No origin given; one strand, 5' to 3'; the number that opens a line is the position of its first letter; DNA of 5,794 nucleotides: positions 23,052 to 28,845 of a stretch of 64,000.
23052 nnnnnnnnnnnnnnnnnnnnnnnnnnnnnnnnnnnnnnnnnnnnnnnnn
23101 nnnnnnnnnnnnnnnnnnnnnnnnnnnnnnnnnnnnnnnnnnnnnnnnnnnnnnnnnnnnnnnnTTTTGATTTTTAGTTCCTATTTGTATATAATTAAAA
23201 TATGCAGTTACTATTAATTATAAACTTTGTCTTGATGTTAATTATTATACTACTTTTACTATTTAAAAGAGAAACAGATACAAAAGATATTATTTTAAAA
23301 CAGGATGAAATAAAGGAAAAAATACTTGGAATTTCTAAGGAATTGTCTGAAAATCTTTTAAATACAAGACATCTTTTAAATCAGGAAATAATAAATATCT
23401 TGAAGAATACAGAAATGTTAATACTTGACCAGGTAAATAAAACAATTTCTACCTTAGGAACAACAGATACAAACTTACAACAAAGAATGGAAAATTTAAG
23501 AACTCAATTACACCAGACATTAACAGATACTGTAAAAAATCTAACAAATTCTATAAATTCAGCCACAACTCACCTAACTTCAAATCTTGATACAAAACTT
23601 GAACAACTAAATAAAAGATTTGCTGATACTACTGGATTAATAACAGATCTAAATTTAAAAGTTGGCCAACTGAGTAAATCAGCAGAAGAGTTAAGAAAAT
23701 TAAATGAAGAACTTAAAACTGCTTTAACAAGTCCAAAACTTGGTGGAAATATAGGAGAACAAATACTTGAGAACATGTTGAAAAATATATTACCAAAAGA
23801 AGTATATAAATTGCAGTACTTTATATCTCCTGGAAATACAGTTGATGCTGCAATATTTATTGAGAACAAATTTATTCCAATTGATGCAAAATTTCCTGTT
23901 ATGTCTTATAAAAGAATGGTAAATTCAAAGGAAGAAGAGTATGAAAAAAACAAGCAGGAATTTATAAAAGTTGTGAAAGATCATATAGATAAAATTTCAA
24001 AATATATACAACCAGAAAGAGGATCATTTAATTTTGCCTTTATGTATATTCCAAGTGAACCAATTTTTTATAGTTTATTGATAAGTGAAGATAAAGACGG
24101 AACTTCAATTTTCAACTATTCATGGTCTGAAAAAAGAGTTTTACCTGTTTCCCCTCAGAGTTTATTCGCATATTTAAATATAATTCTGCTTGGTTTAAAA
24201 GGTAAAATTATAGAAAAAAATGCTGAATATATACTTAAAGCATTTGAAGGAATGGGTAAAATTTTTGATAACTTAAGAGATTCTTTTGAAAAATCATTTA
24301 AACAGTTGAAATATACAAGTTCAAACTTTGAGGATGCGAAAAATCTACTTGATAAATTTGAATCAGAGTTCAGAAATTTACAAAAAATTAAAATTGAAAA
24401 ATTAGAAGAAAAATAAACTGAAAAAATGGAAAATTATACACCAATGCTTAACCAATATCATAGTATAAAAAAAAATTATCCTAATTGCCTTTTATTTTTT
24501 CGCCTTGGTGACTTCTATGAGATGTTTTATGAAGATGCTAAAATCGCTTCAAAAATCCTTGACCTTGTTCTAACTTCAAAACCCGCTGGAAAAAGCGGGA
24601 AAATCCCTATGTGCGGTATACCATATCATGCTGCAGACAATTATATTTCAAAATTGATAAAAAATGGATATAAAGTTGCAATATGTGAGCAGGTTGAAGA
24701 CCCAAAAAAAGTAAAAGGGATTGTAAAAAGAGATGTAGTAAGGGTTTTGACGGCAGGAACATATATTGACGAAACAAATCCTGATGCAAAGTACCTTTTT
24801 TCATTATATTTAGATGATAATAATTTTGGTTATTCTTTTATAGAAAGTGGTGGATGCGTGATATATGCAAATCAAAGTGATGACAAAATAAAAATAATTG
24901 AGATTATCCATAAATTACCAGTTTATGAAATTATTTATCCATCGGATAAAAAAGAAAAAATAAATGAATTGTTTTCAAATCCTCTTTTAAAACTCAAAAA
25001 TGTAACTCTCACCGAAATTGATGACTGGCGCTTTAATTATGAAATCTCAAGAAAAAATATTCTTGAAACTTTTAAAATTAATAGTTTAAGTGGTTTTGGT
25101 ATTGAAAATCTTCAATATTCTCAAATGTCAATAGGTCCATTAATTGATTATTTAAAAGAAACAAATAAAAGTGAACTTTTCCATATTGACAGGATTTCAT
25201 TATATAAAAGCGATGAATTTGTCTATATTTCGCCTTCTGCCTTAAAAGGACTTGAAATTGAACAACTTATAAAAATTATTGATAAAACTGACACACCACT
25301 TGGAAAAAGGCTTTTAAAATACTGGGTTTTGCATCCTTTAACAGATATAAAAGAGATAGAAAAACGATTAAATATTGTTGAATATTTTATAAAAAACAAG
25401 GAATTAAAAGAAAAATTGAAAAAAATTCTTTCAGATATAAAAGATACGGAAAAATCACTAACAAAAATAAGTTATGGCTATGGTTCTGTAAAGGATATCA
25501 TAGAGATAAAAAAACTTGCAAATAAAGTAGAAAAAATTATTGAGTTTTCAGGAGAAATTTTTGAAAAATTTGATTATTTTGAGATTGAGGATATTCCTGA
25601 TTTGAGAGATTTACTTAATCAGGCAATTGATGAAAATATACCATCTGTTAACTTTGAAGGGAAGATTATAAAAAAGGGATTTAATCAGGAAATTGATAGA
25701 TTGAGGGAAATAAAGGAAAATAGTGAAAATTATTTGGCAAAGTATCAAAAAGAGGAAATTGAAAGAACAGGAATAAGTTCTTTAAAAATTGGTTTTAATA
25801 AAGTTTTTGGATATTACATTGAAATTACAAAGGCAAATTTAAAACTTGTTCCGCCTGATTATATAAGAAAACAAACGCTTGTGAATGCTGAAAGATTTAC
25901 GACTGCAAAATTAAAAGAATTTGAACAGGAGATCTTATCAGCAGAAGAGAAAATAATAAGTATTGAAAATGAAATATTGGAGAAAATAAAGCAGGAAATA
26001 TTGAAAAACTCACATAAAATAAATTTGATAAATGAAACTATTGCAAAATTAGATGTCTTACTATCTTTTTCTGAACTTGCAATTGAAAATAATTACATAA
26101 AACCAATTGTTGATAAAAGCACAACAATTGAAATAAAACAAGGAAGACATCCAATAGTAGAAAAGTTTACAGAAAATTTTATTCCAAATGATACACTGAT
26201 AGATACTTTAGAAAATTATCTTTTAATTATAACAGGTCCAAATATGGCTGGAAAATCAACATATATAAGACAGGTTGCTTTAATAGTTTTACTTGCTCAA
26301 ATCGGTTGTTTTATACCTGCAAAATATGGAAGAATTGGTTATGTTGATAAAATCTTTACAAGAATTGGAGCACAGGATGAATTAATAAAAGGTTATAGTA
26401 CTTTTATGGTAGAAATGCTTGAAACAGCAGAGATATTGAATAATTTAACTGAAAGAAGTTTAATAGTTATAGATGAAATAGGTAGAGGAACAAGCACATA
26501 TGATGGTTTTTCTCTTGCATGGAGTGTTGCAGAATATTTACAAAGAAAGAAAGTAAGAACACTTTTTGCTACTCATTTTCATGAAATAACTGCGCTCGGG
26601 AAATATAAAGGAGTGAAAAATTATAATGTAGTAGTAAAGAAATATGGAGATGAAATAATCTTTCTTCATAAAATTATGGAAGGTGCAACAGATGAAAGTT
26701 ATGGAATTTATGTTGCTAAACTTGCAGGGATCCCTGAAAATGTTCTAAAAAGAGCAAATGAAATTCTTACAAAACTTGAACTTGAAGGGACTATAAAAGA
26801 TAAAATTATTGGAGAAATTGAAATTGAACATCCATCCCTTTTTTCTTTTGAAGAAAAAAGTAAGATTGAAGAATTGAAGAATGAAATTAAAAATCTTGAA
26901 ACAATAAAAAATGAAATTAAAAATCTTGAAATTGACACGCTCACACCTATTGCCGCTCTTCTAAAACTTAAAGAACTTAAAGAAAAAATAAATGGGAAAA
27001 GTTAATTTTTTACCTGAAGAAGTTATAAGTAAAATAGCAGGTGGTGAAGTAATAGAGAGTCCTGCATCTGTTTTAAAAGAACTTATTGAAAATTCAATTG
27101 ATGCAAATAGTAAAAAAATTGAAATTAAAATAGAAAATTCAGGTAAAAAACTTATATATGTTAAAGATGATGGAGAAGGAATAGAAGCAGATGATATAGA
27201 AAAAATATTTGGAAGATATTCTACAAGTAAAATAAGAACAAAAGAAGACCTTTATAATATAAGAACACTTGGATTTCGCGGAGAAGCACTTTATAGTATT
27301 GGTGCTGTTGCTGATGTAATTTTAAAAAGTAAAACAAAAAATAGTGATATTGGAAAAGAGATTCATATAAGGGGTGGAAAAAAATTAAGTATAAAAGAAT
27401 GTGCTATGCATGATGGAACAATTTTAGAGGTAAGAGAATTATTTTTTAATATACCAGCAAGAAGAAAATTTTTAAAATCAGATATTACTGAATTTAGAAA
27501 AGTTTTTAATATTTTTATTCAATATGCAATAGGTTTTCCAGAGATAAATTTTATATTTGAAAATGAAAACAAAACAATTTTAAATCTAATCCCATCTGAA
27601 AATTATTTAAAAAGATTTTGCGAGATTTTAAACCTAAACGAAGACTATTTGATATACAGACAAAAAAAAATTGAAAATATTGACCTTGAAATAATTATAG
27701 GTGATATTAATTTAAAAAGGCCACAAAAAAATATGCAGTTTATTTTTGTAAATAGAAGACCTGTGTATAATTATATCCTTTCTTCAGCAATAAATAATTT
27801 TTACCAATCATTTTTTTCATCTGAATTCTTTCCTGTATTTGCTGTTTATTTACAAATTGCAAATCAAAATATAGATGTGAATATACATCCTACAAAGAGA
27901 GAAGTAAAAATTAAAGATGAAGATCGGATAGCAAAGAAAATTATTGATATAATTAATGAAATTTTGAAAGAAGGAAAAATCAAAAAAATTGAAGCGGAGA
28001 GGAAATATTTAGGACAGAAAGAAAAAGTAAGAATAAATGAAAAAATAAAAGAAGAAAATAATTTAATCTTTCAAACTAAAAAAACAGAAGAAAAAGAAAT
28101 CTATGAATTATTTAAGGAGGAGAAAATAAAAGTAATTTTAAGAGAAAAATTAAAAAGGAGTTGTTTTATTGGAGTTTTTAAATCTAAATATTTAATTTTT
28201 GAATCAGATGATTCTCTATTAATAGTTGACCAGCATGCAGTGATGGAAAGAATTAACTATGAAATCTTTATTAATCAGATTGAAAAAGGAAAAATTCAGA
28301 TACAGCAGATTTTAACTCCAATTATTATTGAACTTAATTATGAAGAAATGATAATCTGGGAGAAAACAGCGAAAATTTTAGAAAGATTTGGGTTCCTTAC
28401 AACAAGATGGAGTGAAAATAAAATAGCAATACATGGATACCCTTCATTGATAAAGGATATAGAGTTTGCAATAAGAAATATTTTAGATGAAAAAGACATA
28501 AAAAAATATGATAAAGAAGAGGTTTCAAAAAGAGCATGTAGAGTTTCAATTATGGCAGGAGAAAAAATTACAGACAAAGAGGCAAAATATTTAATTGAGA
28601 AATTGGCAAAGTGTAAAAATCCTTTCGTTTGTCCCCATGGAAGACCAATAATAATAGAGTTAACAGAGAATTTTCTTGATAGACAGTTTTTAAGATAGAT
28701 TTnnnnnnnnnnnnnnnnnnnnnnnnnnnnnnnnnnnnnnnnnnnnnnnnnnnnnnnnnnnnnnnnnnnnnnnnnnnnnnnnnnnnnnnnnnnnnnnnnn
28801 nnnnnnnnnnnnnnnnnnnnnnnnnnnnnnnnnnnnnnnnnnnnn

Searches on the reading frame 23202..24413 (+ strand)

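Call 48: search_protein_families(library=pfam, proteins=[window:23202-24413:+], max_evalue=0.00001)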
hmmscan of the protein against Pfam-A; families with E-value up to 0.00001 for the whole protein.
window:23202-24413:+ (404 aa): 1 family
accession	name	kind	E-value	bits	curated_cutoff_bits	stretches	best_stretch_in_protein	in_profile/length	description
PF02646.22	RmuC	-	1.8e-47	162.3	26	1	117-400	2-288/291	RmuC family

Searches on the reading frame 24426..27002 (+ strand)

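Call 49: search_protein_families(library=pfam, proteins=[window:24426-27002:+], max_evalue=0.00001)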
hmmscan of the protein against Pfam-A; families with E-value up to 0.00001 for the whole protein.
window:24426-27002:+ (859 aa): 5 families
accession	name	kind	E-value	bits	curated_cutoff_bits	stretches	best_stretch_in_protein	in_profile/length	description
PF00488.27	MutS_V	-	1.9e-83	279.5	30.2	1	600-785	1-188/188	MutS domain V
PF01624.25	MutS_I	-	1.1e-45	154.9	20.6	1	5-116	1-112/113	MutS domain I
PF05192.23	MutS_III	-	9.1e-38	131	34.1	1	273-549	3-194/194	MutS domain III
PF05190.23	MutS_IV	-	5e-31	107.3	22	1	418-509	1-92/92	MutS family domain IV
PF05188.22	MutS_II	-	6.3e-17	62.7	25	1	123-255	2-133/133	MutS domain II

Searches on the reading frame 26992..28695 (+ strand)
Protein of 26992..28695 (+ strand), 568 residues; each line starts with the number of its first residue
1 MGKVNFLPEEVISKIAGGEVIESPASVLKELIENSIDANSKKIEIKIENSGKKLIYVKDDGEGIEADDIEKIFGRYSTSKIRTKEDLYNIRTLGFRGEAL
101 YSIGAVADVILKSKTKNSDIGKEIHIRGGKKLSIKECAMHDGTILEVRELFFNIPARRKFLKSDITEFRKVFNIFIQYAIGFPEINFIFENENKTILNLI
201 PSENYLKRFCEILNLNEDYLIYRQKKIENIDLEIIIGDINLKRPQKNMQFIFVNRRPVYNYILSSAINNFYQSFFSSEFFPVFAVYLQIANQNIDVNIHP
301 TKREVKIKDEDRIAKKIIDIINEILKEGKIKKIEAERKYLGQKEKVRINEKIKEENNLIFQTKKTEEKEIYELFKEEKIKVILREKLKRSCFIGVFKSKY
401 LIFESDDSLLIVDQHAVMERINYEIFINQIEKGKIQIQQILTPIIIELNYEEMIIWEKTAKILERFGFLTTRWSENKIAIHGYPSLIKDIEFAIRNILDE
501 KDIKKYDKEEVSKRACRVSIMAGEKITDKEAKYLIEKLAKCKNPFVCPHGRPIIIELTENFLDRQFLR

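Call 49: search_protein_families(library=pfam, proteins=[window:26992-28695:+], max_evalue=0.00001)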
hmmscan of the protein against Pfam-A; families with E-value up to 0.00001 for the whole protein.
window:26992-28695:+ (568 aa): 4 families
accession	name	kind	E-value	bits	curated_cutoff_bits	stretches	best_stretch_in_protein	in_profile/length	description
PF01119.25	DNA_mis_repair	-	3.1e-26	91.7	26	1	221-325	14-118/119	DNA mismatch repair protein, C-terminal domain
PF08676.16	MutL_C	-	5.2e-26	91.5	25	1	393-524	1-140/142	MutL C terminal dimerisation domain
PF13589.12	HATPase_c_3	-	2.6e-12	47.4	25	1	24-117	3-96/137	Histidine kinase-, DNA gyrase B-, and HSP90-like ATPase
PF02518.31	HATPase_c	-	2.1e-10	41.4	26.4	1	25-82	7-67/111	Histidine kinase-, DNA gyrase B-, and HSP90-like ATPase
